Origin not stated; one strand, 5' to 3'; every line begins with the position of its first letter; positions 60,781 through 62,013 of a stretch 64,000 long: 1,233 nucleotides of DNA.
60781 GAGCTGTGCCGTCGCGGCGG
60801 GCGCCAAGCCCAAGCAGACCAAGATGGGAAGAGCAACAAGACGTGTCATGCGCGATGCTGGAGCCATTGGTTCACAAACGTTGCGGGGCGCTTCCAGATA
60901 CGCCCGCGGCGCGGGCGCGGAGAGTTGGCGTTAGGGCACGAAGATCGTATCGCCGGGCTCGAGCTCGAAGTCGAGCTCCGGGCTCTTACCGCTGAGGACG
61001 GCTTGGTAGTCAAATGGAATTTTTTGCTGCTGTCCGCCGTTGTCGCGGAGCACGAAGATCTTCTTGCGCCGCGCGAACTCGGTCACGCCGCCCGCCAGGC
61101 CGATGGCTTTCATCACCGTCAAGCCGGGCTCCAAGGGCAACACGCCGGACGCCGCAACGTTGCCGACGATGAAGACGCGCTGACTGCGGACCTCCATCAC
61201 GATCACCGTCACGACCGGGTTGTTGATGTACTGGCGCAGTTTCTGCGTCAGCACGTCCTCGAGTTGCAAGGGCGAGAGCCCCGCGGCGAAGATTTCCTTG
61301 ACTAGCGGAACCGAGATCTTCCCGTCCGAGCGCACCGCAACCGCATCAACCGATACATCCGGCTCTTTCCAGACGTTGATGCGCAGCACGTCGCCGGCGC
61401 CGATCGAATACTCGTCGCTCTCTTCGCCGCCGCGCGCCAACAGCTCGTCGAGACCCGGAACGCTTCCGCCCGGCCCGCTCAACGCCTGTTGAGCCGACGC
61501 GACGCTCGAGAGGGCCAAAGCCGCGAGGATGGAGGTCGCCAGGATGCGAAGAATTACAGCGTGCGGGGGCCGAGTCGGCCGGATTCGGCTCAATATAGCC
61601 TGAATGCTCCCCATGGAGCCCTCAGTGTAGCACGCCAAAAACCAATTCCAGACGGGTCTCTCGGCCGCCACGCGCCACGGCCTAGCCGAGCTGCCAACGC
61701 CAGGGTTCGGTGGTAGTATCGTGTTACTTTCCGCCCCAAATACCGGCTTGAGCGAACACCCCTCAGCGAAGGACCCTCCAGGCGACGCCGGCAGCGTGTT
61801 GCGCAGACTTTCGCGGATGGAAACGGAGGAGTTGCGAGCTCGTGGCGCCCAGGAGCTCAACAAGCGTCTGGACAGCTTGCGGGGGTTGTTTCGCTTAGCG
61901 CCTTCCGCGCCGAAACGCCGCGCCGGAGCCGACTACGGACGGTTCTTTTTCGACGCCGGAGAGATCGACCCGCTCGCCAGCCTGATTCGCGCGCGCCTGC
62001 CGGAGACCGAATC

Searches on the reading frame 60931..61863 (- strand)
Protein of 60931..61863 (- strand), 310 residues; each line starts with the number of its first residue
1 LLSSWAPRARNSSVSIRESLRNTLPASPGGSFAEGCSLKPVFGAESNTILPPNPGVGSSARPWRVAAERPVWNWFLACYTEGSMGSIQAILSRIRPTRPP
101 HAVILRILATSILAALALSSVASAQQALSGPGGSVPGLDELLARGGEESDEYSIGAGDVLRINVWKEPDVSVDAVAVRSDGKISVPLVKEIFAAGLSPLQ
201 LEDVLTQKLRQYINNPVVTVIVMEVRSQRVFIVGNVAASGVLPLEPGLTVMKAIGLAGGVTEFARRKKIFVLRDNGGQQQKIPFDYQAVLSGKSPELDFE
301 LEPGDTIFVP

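Call 10: search_protein_families(library=pfam, proteins=[window:60931-61863:-], max_evalue=0.001)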
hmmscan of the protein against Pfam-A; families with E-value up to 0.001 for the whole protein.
window:60931-61863:- (310 aa): 3 families
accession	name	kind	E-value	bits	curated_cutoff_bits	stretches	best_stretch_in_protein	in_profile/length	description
PF02563.21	Poly_export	-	1.3e-23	83.4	28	1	148-222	3-76/77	Polysaccharide biosynthesis/export protein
PF10531.15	SLBB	-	1.4e-11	44.4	27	1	229-280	1-52/55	SLBB domain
PF22461.2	SLBB_2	-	4.2e-10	40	27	1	228-309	1-79/79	SLBB domain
